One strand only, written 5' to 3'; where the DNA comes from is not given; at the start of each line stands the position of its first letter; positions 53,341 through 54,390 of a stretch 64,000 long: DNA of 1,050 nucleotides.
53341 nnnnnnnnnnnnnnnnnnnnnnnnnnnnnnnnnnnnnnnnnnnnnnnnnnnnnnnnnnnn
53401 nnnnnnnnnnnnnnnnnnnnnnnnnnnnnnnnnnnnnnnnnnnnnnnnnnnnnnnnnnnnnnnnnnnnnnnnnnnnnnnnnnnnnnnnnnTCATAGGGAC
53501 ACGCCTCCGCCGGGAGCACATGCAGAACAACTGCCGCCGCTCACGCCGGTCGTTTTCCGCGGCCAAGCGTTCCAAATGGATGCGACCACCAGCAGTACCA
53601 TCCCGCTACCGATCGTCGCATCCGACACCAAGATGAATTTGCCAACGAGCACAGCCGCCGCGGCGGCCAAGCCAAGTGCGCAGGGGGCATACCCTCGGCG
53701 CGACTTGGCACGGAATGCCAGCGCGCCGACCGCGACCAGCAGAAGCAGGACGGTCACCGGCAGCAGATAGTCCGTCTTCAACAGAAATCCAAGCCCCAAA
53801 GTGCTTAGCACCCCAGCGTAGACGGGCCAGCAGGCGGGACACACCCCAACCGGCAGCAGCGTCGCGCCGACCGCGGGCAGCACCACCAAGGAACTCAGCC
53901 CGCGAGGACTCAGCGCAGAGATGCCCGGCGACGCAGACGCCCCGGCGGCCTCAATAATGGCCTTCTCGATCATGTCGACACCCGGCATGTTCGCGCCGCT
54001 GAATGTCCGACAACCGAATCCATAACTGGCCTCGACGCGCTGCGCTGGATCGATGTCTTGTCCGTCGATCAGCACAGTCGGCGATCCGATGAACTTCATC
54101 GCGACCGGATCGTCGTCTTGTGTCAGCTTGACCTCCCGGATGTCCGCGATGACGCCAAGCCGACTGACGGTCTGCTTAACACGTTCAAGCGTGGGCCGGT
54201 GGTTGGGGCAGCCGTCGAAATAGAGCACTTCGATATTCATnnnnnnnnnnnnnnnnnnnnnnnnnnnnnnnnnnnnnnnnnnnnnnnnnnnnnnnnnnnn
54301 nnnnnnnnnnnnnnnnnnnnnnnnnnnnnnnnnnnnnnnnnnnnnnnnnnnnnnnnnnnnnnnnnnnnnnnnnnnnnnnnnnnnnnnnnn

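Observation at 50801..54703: MerR(Hg/Pb-type)-controlled operon without merA: Trx-like::MerC-like fusion, small ORF and a TRASH/YTCPM-headed Cu-ATPase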

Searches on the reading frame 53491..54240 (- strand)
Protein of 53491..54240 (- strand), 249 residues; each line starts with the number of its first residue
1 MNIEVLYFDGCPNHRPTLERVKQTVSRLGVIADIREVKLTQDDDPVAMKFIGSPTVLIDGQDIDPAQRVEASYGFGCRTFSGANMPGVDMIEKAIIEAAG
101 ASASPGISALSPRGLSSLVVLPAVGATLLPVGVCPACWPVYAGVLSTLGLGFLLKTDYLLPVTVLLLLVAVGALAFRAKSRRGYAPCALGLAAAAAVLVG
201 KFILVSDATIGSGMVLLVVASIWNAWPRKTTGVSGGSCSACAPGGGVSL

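Call 3: search_protein_families(library=pfam, proteins=[window:53491-54240:-], max_evalue=0.1)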
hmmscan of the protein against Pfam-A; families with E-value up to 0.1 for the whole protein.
window:53491-54240:- (249 aa): 3 families
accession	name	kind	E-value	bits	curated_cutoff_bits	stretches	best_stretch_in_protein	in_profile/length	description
PF03203.19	MerC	-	9.8e-06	26.5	27.6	1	124-224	5-106/108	MerC mercury resistance protein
PF13192.12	Thioredoxin_3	-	0.0023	18.4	24.8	1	1-61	1-58/76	Thioredoxin domain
PF10865.14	DUF2703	-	0.094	13.2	23.6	0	18-83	29-94/120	Domain of unknown function (DUF2703)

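Call 4: search_protein_families(library=ncbifam, proteins=[window:53491-54240:-], max_evalue=0.1)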
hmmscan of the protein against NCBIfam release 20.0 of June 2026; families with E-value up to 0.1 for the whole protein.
window:53491-54240:- (249 aa): 3 families
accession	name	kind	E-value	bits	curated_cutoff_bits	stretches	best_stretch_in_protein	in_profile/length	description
NF049942.1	DF_fam_seleno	subfamily_domain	2.5e-27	94.7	70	1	3-94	1-96/96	DF family (seleno)protein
NF033784.1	transport_merC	equivalog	6.2e-06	26.5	140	1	126-224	13-117/123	organomercurial transporter MerC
NF010318.0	PRK13755.1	equivalog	4.1e-05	23.9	170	1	132-227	21-122/140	organomercurial transporter MerC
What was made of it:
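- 53941..54240 (-): DF domain (residues 1-100 of the fusion): cytoplasmic thioredoxin-fold head with invariant Cys11 (C-P-N) and Cys77 (C-R) and a GSPT cis-Pro-type motif. NF049942 scores 94.7 bits against a cutoff of 70 (call 4).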

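Call 7: find_homologous_proteins(query=window:53491-54240:-)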
Query window:53491-54240:- (249 aa): 59 proteins with E <= 0.001 among 8000 candidates.
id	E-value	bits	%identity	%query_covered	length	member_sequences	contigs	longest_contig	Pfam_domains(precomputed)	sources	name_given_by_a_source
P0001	2.8e-137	474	91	96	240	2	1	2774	PF03203.20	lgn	-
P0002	8.8e-104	365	66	98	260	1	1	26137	PF03203.20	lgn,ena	-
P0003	1.8e-102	360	65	100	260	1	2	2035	PF03203.20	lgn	-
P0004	1.9e-102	360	66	100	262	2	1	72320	PF03203.20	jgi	-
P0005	1.8e-101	357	69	97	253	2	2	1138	PF03203.20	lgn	-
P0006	4.4e-80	287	56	93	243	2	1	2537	PF03203.20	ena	-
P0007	7.8e-59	217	48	99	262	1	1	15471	PF03203.20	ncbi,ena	-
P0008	1.4e-58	217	48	99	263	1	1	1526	PF03203.20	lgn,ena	-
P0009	1.6e-58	216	46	100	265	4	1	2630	PF03203.20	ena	-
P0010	3.6e-58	215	48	98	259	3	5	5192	PF03203.20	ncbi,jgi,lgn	jgi:hypothetical protein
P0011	6.4e-58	214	49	98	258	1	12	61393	PF03203.20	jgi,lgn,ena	-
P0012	1.2e-57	214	49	99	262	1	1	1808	PF03203.20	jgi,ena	-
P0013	2.2e-56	209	47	97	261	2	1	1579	-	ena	-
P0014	1.3e-55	207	45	98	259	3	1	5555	PF03203.20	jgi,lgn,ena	-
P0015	1.2e-54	204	48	98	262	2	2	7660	PF03203.20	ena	-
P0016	3.3e-53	199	46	98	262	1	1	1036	PF03203.20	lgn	-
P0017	6.1e-53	198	47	98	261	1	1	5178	PF03203.20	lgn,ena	-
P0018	3.7e-52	196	43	98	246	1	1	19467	PF03203.20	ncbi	-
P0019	3.7e-51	192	42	98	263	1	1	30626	-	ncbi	-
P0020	7.7e-51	191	42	100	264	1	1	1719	PF03203.20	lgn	-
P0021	8.9e-51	191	42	99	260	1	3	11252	PF03203.20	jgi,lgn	-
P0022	2.7e-48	183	44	98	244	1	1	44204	PF03203.20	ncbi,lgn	-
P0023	3.1e-47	179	42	98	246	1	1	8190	PF03203.20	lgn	-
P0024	9.6e-46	175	40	100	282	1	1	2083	PF03203.20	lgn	-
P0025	9.5e-45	171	41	96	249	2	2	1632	PF03203.20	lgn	-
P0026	1.3e-43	168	37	98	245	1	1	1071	PF03203.20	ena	-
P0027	1.0e-42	165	45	90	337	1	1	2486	PF13192.13,PF00403.33,PF02411.21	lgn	-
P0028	1.3e-42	164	38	97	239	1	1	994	PF03203.20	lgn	-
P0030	4.0e-42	163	41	96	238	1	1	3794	PF03203.20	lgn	-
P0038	1.8e-39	154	64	51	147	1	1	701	PF03203.20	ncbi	-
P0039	2.9e-39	153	38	96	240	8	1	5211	PF03203.20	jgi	jgi:hypothetical protein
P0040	5.7e-39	152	70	40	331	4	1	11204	PF00403.33,PF02411.21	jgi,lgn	-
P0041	1.4e-38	151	39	98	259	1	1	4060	PF03203.20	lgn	-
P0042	8.3e-38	149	63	50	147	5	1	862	PF03203.20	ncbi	-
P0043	1.1e-37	148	60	46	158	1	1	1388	PF03203.20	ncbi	-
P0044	2.0e-37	147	55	52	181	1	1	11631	PF03203.20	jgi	-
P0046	4.3e-37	146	63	50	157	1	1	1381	PF03203.20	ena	-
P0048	2.6e-35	140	40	92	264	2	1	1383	PF03203.20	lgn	-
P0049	2.9e-34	137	40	82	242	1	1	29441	PF03203.20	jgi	jgi:mercuric ion transport protein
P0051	4.1e-31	127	52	51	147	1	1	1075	PF03203.20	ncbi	-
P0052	2.2e-30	124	50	51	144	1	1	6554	PF03203.20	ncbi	-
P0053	2.1e-26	111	50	49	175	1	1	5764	PF03203.20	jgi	jgi:hypothetical protein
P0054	6.7e-25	106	51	46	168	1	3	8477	PF03203.20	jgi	jgi:hypothetical protein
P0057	1.3e-18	86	41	40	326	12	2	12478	PF00403.33,PF02411.21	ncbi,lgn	-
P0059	1.7e-7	49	30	43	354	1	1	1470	PF03243.21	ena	-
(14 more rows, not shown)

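Call 8: find_encoding_contigs(protein=window:53491-54240:-, flank=8000, max_places=4)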
Protein window:53491-54240:- (249 aa): 7 contigs read that carry it; 4 places shown.
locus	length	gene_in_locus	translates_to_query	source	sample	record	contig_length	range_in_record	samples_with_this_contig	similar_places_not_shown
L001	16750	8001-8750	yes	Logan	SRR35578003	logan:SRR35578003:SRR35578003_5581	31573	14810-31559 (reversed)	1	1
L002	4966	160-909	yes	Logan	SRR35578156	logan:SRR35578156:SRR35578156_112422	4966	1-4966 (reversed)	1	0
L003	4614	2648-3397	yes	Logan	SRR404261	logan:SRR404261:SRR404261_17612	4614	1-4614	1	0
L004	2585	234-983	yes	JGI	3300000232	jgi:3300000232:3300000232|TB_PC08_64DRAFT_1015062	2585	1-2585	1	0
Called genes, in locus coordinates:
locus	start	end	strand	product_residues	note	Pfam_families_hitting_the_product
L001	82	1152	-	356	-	PF20597:pAdhesive_15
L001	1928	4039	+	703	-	PF00009:GTP_EFTU, PF03144:GTP_EFTU_D2, PF22042:EF-G_D2, PF14492:EFG_III, PF03764:EFG_IV, PF00679:EFG_C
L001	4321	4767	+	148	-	PF13384:HTH_23 (faint), PF13565:HTH_32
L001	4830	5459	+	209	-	PF13358:DDE_3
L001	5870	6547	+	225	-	PF06725:3D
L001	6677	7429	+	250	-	PF04794:YdjC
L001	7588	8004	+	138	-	PF00376:MerR, PF13411:MerR_1, PF09278:MerR-DNA-bind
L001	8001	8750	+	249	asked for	PF03203:MerC (weak)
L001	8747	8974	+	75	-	-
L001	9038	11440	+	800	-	PF04945:YHS, PF19335:HMBD, PF00122:E1-E2_ATPase, PF00702:Hydrolase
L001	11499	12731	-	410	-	-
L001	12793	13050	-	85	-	PF02609:Exonuc_VII_S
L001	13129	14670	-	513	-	PF13742:tRNA_anti_2, PF01336:tRNA_anti-codon, PF02601:Exonuc_VII_L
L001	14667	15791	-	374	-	-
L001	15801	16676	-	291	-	PF02457:DAC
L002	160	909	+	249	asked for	PF03203:MerC (weak)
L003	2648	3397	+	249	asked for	PF03203:MerC (weak)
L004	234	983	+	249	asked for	PF03203:MerC (weak)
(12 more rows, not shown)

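Call 9: find_encoding_contigs(protein=P0004, flank=8000, max_places=3)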
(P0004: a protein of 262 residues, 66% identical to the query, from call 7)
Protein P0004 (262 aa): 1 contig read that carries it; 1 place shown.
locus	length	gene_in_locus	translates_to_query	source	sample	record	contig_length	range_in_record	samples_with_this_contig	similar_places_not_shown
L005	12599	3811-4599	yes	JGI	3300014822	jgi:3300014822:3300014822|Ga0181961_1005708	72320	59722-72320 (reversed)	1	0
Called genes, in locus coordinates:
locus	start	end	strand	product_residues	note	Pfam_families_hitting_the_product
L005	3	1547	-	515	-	?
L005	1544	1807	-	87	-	-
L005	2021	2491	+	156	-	PF00334:NDK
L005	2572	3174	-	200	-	PF07617:DUF1579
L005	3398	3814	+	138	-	PF00376:MerR, PF13411:MerR_1, PF09278:MerR-DNA-bind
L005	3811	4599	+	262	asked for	PF03203:MerC (weak)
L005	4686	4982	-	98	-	-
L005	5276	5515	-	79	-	PF02599:CsrA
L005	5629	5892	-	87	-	PF01106:NifU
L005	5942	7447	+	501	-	-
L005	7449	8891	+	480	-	PF01435:Peptidase_M48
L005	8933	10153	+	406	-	PF01926:MMR_HSR1, PF02421:FeoB_N, PF06071:YchF-GTPase_C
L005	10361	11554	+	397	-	PF14696:Glyoxalase_5 (weak), PF00903:Glyoxalase, PF13468:Glyoxalase_3 (faint), PF13669:Glyoxalase_4 (faint), PF00903:Glyoxalase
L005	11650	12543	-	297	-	PF05359:DUF748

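Call 10: find_encoding_contigs(protein=P0002, flank=8000, max_places=3)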
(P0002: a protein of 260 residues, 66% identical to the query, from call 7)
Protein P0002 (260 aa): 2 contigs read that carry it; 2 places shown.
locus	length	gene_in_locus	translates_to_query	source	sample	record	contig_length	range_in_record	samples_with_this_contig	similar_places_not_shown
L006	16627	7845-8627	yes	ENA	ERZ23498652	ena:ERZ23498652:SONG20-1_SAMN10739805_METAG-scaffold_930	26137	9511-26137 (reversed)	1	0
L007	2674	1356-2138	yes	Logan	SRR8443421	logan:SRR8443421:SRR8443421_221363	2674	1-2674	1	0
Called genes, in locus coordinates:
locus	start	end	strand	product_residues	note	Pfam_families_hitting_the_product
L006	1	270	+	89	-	?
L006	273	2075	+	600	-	PF00142:Fer4_NifH (weak), PF01656:CbiA, PF02374:ArsA_ATPase, PF13614:AAA_31, PF13481:AAA_25 (weak), PF01656:CbiA, PF02374:ArsA_ATPase, PF10609:ParA (weak), +15 more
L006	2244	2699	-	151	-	PF00383:dCMP_cyt_deam_1, PF14437:MafB19-deam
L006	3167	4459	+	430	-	-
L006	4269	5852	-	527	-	PF22842:Pel9A-like_beta_helix, PF13229:Beta_helix (weak)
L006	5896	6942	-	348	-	PF01208:URO-D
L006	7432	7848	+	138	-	PF00376:MerR, PF13411:MerR_1, PF09278:MerR-DNA-bind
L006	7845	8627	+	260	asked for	PF03203:MerC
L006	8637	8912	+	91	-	PF13192:Thioredoxin_3, PF00462:Glutaredoxin (weak)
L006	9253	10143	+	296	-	PF01416:PseudoU_synth_1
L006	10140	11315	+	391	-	PF13439:Glyco_transf_4, PF13477:Glyco_trans_4_2 (weak), PF13579:Glyco_trans_4_4, PF00534:Glycos_transf_1, PF13692:Glyco_trans_1_4, PF13524:Glyco_trans_1_2 (weak)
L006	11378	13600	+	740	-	-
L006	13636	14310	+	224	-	PF02585:PIG-L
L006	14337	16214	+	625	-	-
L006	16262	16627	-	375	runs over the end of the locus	PF01408:GFO_IDH_MocA, PF02894:GFO_IDH_MocA_C, PF22725:GFO_IDH_MocA_C3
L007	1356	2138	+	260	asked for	PF03203:MerC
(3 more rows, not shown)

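Call 11: find_encoding_contigs(protein=P0011, flank=7000, max_places=4)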
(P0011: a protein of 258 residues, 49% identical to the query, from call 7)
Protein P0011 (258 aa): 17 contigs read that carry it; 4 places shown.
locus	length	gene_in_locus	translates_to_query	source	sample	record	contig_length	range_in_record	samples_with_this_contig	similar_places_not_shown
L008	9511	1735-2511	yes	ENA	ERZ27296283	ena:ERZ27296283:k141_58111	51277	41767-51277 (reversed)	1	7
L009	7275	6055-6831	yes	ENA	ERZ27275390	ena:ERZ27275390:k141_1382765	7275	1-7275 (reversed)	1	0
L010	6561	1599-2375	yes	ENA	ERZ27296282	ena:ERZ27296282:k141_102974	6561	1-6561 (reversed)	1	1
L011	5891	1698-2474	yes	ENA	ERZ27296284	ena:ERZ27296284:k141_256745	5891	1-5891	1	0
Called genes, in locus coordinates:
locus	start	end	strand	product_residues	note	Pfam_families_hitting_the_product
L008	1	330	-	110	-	?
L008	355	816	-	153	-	PF11149:DUF2924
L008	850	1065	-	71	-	-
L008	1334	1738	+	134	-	PF00376:MerR, PF13411:MerR_1, PF09278:MerR-DNA-bind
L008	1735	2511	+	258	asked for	PF03203:MerC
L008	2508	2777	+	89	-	PF13192:Thioredoxin_3, PF00462:Glutaredoxin (weak)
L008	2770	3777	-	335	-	PF13091:PLDc_2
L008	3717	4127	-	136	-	-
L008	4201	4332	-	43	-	-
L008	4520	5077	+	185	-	PF22014:DUF6932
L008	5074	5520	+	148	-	PF13560:HTH_31 (weak), PF13744:HTH_37 (faint), PF01381:HTH_3, PF13443:HTH_26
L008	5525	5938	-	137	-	-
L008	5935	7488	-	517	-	PF00239:Resolvase, PF07508:Recombinase, PF13408:Zn_ribbon_recom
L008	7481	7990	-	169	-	PF11149:DUF2924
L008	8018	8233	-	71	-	-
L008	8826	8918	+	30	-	PF09604:Potass_KdpF (weak)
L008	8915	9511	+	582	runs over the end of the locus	PF03814:KdpA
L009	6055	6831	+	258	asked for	PF03203:MerC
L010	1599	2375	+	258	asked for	PF03203:MerC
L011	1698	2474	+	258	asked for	PF03203:MerC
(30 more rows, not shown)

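Call 12: find_encoding_contigs(protein=P0022, flank=7000, max_places=2)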
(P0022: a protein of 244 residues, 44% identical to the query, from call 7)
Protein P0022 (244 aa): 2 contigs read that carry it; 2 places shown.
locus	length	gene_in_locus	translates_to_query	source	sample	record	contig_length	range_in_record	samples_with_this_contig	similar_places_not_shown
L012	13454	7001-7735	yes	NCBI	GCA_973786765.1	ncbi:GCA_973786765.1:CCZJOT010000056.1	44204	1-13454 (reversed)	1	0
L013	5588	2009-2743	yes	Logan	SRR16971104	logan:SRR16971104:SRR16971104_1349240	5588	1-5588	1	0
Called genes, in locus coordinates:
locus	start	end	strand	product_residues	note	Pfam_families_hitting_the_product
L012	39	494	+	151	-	-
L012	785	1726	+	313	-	PF06067:DUF932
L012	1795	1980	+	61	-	-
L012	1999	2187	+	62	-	-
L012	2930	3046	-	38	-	-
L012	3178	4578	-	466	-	PF02321:OEP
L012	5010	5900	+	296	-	PF13485:Peptidase_MA_2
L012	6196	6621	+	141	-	PF13411:MerR_1, PF00376:MerR, PF09278:MerR-DNA-bind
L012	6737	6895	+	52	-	-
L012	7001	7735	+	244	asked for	PF03203:MerC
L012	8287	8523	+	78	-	-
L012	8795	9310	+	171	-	-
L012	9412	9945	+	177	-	PF00403:HMA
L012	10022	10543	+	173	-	PF19335:HMBD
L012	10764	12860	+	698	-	PF19335:HMBD (weak), PF25917:BSH_RND, PF25919:BSH_CusB, PF25973:BSH_CzcB, PF25869:3HB_CusB (weak), PF25944:Beta-barrel_RND (weak), PF25954:Beta-barrel_RND_2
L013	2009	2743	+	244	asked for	PF03203:MerC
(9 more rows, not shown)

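Call 13: find_encoding_contigs(protein=P0019, flank=7000, max_places=2)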
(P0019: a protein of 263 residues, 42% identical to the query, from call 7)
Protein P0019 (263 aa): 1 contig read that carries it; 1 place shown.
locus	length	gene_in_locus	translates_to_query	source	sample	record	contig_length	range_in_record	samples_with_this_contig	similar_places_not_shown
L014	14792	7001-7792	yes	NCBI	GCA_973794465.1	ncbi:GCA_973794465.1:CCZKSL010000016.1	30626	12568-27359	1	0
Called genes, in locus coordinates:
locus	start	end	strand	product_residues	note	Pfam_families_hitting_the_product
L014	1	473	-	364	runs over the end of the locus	PF01368:DHH, PF02272:DHHA1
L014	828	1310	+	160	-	PF01451:LMWPc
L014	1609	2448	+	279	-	-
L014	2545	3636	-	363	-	PF00383:dCMP_cyt_deam_1, PF14437:MafB19-deam (weak), PF01872:RibD_C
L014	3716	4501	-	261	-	PF01252:Peptidase_A8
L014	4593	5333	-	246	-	PF01258:zf-dskA_traR (weak)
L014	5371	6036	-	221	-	PF00936:BMC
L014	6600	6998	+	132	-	PF00376:MerR, PF13411:MerR_1, PF09278:MerR-DNA-bind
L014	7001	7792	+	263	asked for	-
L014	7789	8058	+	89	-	PF00462:Glutaredoxin (weak), PF13192:Thioredoxin_3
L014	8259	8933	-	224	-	PF07617:DUF1579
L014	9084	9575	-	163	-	PF06983:3-dmu-9_3-mt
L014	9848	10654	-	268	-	PF05988:DUF899, PF00578:AhpC-TSA (weak)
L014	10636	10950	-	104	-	-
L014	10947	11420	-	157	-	PF08327:AHSA1 (weak)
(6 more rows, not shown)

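Call 14: find_encoding_contigs(protein=P0018, flank=7000, max_places=2)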
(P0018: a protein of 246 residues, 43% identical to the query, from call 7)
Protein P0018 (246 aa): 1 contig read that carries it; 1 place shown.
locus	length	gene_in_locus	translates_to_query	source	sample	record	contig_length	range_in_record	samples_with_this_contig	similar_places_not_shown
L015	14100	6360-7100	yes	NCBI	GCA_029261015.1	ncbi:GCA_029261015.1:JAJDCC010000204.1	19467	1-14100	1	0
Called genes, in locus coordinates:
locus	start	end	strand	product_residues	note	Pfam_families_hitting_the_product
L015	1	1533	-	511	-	?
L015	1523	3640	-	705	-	PF19335:HMBD, PF25973:BSH_CzcB, PF25919:BSH_CusB, PF25869:3HB_CusB, PF25944:Beta-barrel_RND (weak), PF25954:Beta-barrel_RND_2, PF19335:HMBD, PF11827:DUF3347, +2 more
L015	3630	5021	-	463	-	PF02321:OEP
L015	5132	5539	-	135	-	-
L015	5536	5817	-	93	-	PF02583:Trns_repr_metal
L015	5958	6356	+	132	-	PF00376:MerR, PF13411:MerR_1, PF09278:MerR-DNA-bind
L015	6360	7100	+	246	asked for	PF03203:MerC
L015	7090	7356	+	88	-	PF13192:Thioredoxin_3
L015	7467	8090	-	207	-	PF01545:Cation_efflux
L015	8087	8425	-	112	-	PF00543:P-II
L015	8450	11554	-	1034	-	PF00873:ACR_tran, PF03176:MMPL (weak)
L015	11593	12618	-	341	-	PF00364:Biotin_lipoyl (faint), PF25984:BSH_YknX (weak), PF25954:Beta-barrel_RND_2, PF25967:RND-MFP_C (weak), PF25975:CzcB_C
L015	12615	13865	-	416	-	PF02321:OEP (weak)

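Call 75: search_protein_representatives(alignment_id=A1)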
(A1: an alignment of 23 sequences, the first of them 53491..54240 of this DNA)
Query: 23 sequences, 254 profile positions. Proteins with E-value up to 0.001 (for the whole library): 5790; up to 1e-10: 2471; up to 1e-30: 354. The best 150 are listed.
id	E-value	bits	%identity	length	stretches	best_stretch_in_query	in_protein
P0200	9.2e-97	339.7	-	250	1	2-249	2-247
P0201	1.0e-95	336.3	-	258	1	2-249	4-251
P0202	1.8e-95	335.4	-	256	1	1-246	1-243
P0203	4.4e-93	327.6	-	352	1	2-246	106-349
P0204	1.1e-92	326.4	-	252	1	1-250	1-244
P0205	1.1e-88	313.2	-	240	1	1-247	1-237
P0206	1.1e-88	313.2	-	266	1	2-244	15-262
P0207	7.0e-88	310.6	-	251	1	2-245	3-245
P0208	5.7e-87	307.6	-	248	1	1-250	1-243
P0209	1.4e-85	303.0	-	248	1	2-243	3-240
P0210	2.9e-84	298.7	-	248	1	3-240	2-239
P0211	3.7e-84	298.4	-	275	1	2-244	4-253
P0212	4.9e-83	294.7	-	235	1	2-241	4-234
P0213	6.1e-83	294.4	-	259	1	1-251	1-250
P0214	8.1e-82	290.7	-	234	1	2-233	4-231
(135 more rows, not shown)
